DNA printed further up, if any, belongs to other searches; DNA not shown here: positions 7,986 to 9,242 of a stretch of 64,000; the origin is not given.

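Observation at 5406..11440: Compact amino-acid or peptide-modifying gene cluster unusual for a reduced genome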

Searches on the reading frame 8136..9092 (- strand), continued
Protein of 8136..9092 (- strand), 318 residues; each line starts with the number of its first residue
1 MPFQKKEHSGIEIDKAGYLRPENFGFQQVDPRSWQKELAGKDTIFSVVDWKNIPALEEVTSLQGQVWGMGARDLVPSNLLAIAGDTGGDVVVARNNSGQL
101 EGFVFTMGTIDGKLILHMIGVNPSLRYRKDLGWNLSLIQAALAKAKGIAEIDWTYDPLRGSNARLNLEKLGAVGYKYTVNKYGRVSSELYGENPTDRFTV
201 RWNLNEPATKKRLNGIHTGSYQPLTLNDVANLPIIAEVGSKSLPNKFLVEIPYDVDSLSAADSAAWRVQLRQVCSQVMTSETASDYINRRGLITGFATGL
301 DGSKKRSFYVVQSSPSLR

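Call 51: search_protein_families(library=ncbifam, proteins=[L001:15892-17139:+, L007:7635-8885:+, L007:4-1236:+, L002:7621-8814:+, L001:9137-9988:+, L001:17245-18738:+, L007:6142-7623:+, L001:12185-13333:+, L007:13046-14227:-, L007:15339-16823:+], max_evalue=0.00001)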
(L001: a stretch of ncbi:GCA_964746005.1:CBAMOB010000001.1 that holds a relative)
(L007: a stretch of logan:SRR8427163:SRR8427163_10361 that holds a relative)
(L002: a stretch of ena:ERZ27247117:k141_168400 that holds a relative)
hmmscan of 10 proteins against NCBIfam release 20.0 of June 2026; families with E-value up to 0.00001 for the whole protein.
L001:15892-17139:+ (415 aa): 2 families
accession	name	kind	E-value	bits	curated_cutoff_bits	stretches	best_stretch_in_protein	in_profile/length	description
TIGR00234.1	tyrS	equivalog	1.2e-85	288.1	113.8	1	21-405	8-399/406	tyrosine--tRNA ligase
NF006330.0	PRK08560.1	equivalog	6.1e-25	88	220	1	22-259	8-239/342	tyrosine--tRNA ligase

L007:7635-8885:+ (416 aa): 2 families
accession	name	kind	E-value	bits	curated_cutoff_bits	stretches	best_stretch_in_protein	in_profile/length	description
TIGR00234.1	tyrS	equivalog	6.6e-90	302.1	113.8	1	20-406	6-399/406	tyrosine--tRNA ligase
NF006330.0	PRK08560.1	equivalog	1.8e-25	89.7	220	1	23-260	8-239/342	tyrosine--tRNA ligase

L007:4-1236:+ (410 aa): 6 families
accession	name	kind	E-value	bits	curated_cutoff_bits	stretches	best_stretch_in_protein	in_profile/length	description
TIGR00234.1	tyrS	equivalog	3.9e-98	329.2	113.8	1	16-408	5-405/406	tyrosine--tRNA ligase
NF006330.0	PRK08560.1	equivalog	6.1e-24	84.7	220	1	21-259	9-246/342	tyrosine--tRNA ligase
TIGR00233.1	trpS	equivalog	4e-08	32.9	176.75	1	44-311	2-266/328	tryptophan--tRNA ligase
NF009207.0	PRK12556.1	equivalog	9e-07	28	479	1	180-266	137-232/332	tryptophan--tRNA ligase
NF008923.0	PRK12284.1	equivalog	6.8e-06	25.1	597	0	179-305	135-269/431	tryptophan--tRNA ligase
NF008922.0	PRK12283.1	equivalog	7.2e-06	25.1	572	0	228-264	257-293/400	tryptophan--tRNA ligase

L002:7621-8814:+ (397 aa): 4 families
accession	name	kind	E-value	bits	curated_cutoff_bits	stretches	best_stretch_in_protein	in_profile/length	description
TIGR00234.1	tyrS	equivalog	1.1e-97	327.8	113.8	1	2-395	2-403/406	tyrosine--tRNA ligase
NF006330.0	PRK08560.1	equivalog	1e-28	100.4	220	1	6-249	5-246/342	tyrosine--tRNA ligase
TIGR00233.1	trpS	equivalog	5.8e-10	39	176.75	1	34-252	2-219/328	tryptophan--tRNA ligase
NF008925.0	PRK12285.1-2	equivalog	3.7e-08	32.7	451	1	28-252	56-277/365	tryptophan--tRNA ligase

L001:9137-9988:+ (283 aa): 0 families

L001:17245-18738:+ (497 aa): 6 families
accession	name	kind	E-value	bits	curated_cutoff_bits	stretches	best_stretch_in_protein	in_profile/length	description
TIGR03799.1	NOD_PanD_pyr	equivalog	6.4e-50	170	606.1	1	132-415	154-433/522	pyridoxal-dependent aspartate 1-decarboxylase PanP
TIGR03812.1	tyr_de_CO2_Arch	equivalog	5e-44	150.7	299.4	1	95-483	36-373/375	tyrosine decarboxylase MfnA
NF052646.1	DABADecarRhbB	equivalog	3.8e-40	137.9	900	1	114-484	133-480/491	L-2,4-diaminobutyrate decarboxylase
TIGR03811.1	tyr_de_CO2_Ent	equivalog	8.4e-23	80.7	905.3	2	179-274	229-324/608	tyrosine decarboxylase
NF002748.0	PRK02769.1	equivalog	5.2e-17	61.6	305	1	118-316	65-249/382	histidine decarboxylase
TIGR01788.1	Glu-decarb-GAD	equivalog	2.5e-06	26.5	380.4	1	212-336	166-294/431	glutamate decarboxylase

L007:6142-7623:+ (493 aa): 6 families
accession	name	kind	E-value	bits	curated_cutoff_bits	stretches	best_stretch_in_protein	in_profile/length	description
TIGR03799.1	NOD_PanD_pyr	equivalog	1.2e-45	155.9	606.1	1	138-414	155-431/522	pyridoxal-dependent aspartate 1-decarboxylase PanP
TIGR03812.1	tyr_de_CO2_Arch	equivalog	2e-41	142.1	299.4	1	66-484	3-373/375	tyrosine decarboxylase MfnA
NF052646.1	DABADecarRhbB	equivalog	6.3e-40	137.2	900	1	116-487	130-482/491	L-2,4-diaminobutyrate decarboxylase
TIGR03811.1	tyr_de_CO2_Ent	equivalog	1e-24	87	905.3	3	275-316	359-400/608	tyrosine decarboxylase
NF002748.0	PRK02769.1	equivalog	6.4e-16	58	305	1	122-402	64-313/382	histidine decarboxylase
TIGR01788.1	Glu-decarb-GAD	equivalog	1.8e-07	30.3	380.4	1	107-319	64-281/431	glutamate decarboxylase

L001:12185-13333:+ (382 aa): 35 families (the best 25 are shown)
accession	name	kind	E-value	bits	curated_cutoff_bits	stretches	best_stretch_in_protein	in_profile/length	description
TIGR01910.1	DapE-ArgE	subfamily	1.8e-33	116.3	217.6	1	9-364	2-367/373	ArgE/DapE family deacylase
NF009557.0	PRK13009.1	equivalog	2e-32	112.8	284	1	5-369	3-365/377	succinyl-diaminopimelate desuccinylase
TIGR01246.1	dapE_proteo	equivalog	2.9e-27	95.7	361.8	1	9-369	3-361/370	succinyl-diaminopimelate desuccinylase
NF006399.0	PRK08651.1-2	equivalog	3.4e-26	92.2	381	1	5-221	4-220/405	succinyl-diaminopimelate desuccinylase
NF005710.0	PRK07522.1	subfamily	4.2e-19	69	412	1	4-365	7-375/391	acetylornithine deacetylase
NF006365.0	PRK08588.1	subfamily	2.6e-18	66.5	289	1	73-365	66-367/383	succinyl-diaminopimelate desuccinylase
NF006400.0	PRK08651.1-3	equivalog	5.7e-18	64.9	374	1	10-379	15-407/410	succinyl-diaminopimelate desuccinylase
NF010589.0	PRK13983.1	equivalog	4.2e-15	55.6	333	1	3-364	12-395/409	M20 family metallo-hydrolase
NF005306.0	PRK06837.1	subfamily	8.6e-15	54.5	376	1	73-211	99-240/427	ArgE/DapE family deacylase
NF009558.0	PRK13013.1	equivalog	8.3e-14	51.1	428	1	4-205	15-227/429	acetylornithine deacetylase/succinyl-diaminopimelate desuccinylase family protein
NF006370.0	PRK08596.1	equivalog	1.1e-12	47.3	412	1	3-168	15-182/425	acetylornithine deacetylase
NF005913.0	PRK07906.1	subfamily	1.2e-12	47.3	382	1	3-155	13-169/442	hypothetical protein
TIGR01892.1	AcOrn-deacetyl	equivalog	2e-12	46.8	297.7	1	14-297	6-290/365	acetylornithine deacetylase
NF006326.0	PRK08554.1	equivalog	3.4e-12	45.9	354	1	57-177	58-182/446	peptidase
NF006596.0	PRK09133.1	subfamily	4e-12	45.4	349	1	4-207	37-253/474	hypothetical protein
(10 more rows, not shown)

L007:13046-14227:- (393 aa): 70 families (the best 25 are shown)
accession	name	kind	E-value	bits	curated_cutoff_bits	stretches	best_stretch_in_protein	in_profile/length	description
NF006756.0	PRK09276.1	subfamily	5.3e-120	400.9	507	1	12-390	5-382/387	LL-diaminopimelate aminotransferase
TIGR03540.1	DapC_direct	equivalog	2.9e-117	391.8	593.25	1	12-391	3-381/383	LL-diaminopimelate aminotransferase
NF005977.0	PRK08068.1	subfamily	1e-95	321.3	494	1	12-391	6-384/391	transaminase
NF004611.0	PRK05942.1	equivalog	1.2e-95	320.8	628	1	12-390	9-386/394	aspartate aminotransferase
NF005815.0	PRK07681.1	equivalog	2.4e-95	319.9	545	1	12-390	6-382/399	LL-diaminopimelate aminotransferase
NF005613.0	PRK07366.1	equivalog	3.5e-91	306.1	486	1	12-391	4-385/391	LL-diaminopimelate aminotransferase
NF006604.0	PRK09148.1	equivalog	2.8e-85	286.8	648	1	14-381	7-376/406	LL-diaminopimelate aminotransferase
NF006033.0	PRK08175.1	equivalog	5.1e-82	276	647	1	13-388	11-388/407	alanine transaminase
NF006387.0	PRK08636.1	equivalog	1.2e-76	258.4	675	1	14-380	9-384/403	LL-diaminopimelate aminotransferase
NF041364.1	GntC_guanitoxin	equivalog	8.7e-72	242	415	1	41-391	1-354/356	guanitoxin biosynthesis PLP-dependent (S)-gamma-hydroxy-L-arginine cyclodehydratase GntC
TIGR03537.1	DapC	equivalog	2.9e-64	217.2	453.6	1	41-387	3-344/350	succinyldiaminopimelate transaminase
NF004937.0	PRK06290.1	equivalog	1.6e-60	205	585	1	24-346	28-350/410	LL-diaminopimelate aminotransferase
NF006229.0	PRK08361.1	equivalog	1e-54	186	624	1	38-388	33-382/391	aspartate aminotransferase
NF041091.1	asp_aminotase_Arch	equivalog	6.3e-54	183.2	550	1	24-390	13-371/376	aspartate aminotransferase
TIGR03538.1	DapC_gpp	equivalog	1.6e-53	182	474.6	1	14-390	4-391/395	succinyldiaminopimelate transaminase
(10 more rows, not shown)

L007:15339-16823:+ (494 aa): 5 families
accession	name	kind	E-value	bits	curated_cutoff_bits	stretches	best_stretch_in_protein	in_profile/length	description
TIGR01812.1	sdhA_frdA_Gneg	subfamily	1.9e-07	30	567.3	1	9-239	2-234/568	succinate dehydrogenase or fumarate reductase, flavoprotein subunit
TIGR01813.1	flavo_cyto_c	subfamily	2.2e-07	30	285.45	1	9-186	2-180/444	flavocytochrome c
TIGR00551.1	nadB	equivalog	2.4e-06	26.5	452.75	1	7-238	3-231/489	L-aspartate oxidase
NF005978.0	PRK08071.1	equivalog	5e-06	25.2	621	1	7-234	4-228/514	L-aspartate oxidase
NF005701.0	PRK07512.1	equivalog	9.2e-06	24.3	528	0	6-207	9-207/516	L-aspartate oxidase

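Call 64: find_encoding_contigs(protein=P0005, flank=10000, max_places=2)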
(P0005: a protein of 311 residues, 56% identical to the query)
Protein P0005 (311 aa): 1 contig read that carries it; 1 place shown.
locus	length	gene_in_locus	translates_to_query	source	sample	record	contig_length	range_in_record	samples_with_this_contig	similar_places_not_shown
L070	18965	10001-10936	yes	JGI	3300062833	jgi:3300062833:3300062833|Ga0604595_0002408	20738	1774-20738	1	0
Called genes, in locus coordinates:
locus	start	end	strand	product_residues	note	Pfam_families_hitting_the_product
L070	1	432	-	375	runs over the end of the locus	PF03734:YkuD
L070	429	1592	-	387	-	-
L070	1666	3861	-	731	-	PF01138:RNase_PH, PF03725:RNase_PH_C, PF01138:RNase_PH, PF00013:KH_1, PF00575:S1, PF23459:S1_RRP5 (weak)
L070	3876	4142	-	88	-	PF00312:Ribosomal_S15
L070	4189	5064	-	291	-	-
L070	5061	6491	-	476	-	PF00009:GTP_EFTU, PF00071:Ras (faint), PF01926:MMR_HSR1, PF22042:EF-G_D2, PF03144:GTP_EFTU_D2 (faint), PF11987:IF-2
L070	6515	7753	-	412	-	PF08529:NusA_N, PF13184:KH_NusA_1st, PF26594:KH_NusA_2nd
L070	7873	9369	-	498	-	PF27840:ScmC (weak), PF07475:Hpr_kinase_C, PF00056:Ldh_1_N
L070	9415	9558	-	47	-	-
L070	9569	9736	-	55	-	-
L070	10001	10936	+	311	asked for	-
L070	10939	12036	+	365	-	PF02746:MR_MLE_N, PF13378:MR_MLE_C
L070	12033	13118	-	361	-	PF01546:Peptidase_M20, PF07687:M20_dimer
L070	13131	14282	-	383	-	PF00155:Aminotran_1_2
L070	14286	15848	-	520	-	PF00282:Pyridoxal_deC, PF05889:SepSecS (weak)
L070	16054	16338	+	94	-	PF01817:CM_2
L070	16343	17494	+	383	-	PF00155:Aminotran_1_2, PF01053:Cys_Met_Meta_PP (weak), PF01041:DegT_DnrJ_EryC1 (weak)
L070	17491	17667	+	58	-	-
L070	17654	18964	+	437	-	?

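Call 65: find_encoding_contigs(protein=P0007, flank=10000, max_places=2)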
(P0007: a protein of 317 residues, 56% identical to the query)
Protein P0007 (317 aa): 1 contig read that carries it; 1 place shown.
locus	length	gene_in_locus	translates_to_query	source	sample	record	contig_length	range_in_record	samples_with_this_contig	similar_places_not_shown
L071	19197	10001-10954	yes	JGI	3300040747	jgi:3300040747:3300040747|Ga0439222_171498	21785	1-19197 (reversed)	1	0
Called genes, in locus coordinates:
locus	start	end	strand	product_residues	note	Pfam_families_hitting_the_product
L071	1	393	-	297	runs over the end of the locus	PF01156:IU_nuc_hydro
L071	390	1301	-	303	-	PF05116:S6PP (faint), PF02358:Trehalose_PPase (faint), PF08282:Hydrolase_3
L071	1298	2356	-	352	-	-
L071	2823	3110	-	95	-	PF01817:CM_2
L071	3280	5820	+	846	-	PF00912:Transgly, PF00905:Transpeptidase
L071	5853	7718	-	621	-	PF03483:B3_4, PF03484:B5, PF17759:tRNA_synthFbeta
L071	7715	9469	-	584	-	PF01411:tRNA-synt_2c, PF02912:Phe_tRNA-synt_N, PF01409:tRNA-synt_2d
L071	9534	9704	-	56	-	-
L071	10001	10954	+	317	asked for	-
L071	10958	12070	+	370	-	PF02746:MR_MLE_N, PF13378:MR_MLE_C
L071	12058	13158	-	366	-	PF01546:Peptidase_M20, PF07687:M20_dimer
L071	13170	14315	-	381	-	PF00155:Aminotran_1_2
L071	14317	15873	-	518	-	PF00282:Pyridoxal_deC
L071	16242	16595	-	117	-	PF00453:Ribosomal_L20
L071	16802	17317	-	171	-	PF05198:IF3_N, PF00707:IF3_C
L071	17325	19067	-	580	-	PF07973:tRNA_SAD, PF00587:tRNA-synt_2b, PF03129:HGTP_anticodon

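Call 66: find_encoding_contigs(protein=P0013, flank=10000, max_places=2)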
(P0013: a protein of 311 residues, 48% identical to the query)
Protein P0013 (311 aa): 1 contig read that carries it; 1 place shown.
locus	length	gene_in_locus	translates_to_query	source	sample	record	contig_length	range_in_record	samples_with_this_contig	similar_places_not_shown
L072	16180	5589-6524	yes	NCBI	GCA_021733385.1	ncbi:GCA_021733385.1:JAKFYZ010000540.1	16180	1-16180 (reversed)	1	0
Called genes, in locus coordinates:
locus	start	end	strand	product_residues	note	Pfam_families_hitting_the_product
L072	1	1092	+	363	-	?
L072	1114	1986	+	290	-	PF17773:UPF0176_N, PF00581:Rhodanese, PF12368:Rhodanese_C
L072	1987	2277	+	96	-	-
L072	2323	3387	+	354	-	PF00579:tRNA-synt_1b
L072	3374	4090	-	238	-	PF24827:AstE_AspA_cat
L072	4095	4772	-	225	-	-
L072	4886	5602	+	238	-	PF01817:CM_2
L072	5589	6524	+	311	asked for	-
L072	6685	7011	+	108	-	-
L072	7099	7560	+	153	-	PF13420:Acetyltransf_4 (weak), PF00583:Acetyltransf_1, PF13673:Acetyltransf_10, PF23209:IDM1_C (weak), PF13508:Acetyltransf_7, PF08445:FR47 (weak)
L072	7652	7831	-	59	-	PF01541:GIY-YIG (weak)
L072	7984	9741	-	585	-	-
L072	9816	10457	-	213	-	PF13462:Thioredoxin_4, PF13743:Thioredoxin_5 (weak), PF01323:DSBA (weak)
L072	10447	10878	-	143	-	PF02600:DsbB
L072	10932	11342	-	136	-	-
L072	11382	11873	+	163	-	-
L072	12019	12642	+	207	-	-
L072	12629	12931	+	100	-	-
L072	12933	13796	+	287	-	PF00413:Peptidase_M10 (weak)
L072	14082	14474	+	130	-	PF00903:Glyoxalase, PF22677:Ble-like_N, PF18029:Glyoxalase_6 (weak)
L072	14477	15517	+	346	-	PF13091:PLDc_2 (weak)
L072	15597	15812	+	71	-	-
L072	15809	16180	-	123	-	?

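Call 75: search_protein_families(library=pfam, proteins=[L072:3374-4090:-, L072:2323-3387:+, L070:17654-18964:+], max_evalue=0.01)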
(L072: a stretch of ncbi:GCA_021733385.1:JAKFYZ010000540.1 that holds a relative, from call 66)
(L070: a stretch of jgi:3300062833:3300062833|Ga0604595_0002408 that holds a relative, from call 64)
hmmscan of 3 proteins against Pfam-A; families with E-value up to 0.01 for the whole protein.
L072:3374-4090:- (238 aa): 1 family
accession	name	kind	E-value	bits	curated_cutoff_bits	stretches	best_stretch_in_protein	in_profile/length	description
PF24827.1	AstE_AspA_cat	-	7.4e-17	62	25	1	10-142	12-171/192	Succinylglutamate desuccinylase/Aspartoacylase catalytic domain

L072:2323-3387:+ (354 aa): 1 family
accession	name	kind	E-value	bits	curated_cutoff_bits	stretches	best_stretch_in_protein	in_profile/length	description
PF00579.31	tRNA-synt_1b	-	3.2e-49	168.3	21.1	1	16-305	6-291/292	tRNA synthetases class I (W and Y)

L070:17654-18964:+ (437 aa): 3 families
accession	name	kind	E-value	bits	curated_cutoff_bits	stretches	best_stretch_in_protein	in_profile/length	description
PF00800.23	PDT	-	1.3e-31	110.3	25.2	1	261-437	2-169/181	Prephenate dehydratase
PF02153.23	PDH_N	-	6.8e-11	42.3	26.5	1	53-128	39-118/154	Prephenate dehydrogenase, nucleotide-binding domain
PF03807.23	F420_oxidored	-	0.00076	20.5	21.6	1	8-93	2-92/94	NADP oxidoreductase coenzyme F420-dependent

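Call 88: search_protein_families(library=pfam, proteins=[L010:9962-11749:+, L010:866-2425:-], max_evalue=0.05)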
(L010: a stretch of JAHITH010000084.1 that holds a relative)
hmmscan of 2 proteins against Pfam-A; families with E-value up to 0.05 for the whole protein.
L010:9962-11749:+ (595 aa): 3 families
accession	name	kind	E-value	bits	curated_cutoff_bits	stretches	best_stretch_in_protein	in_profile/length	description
PF00750.26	tRNA-synt_1d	-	7.1e-84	282.2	23.3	1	112-463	5-349/349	tRNA synthetases class I (R), catalytic domain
PF05746.21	DALR_1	-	1.1e-29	103.3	22.3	1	477-595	1-117/117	DALR anticodon binding domain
PF03485.21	Arg_tRNA_synt_N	-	8.5e-06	26.7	21.5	1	30-98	20-84/85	Arginyl tRNA synthetase N terminal domain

L010:866-2425:- (519 aa): 2 families
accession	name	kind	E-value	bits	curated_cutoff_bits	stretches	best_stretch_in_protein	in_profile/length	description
PF01425.27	Amidase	-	4.7e-109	365.8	27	1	133-500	55-445/445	Amidase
PF02686.20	GatC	-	1.7e-16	60.5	23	1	15-86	1-65/66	Glu-tRNAGln amidotransferase C subunit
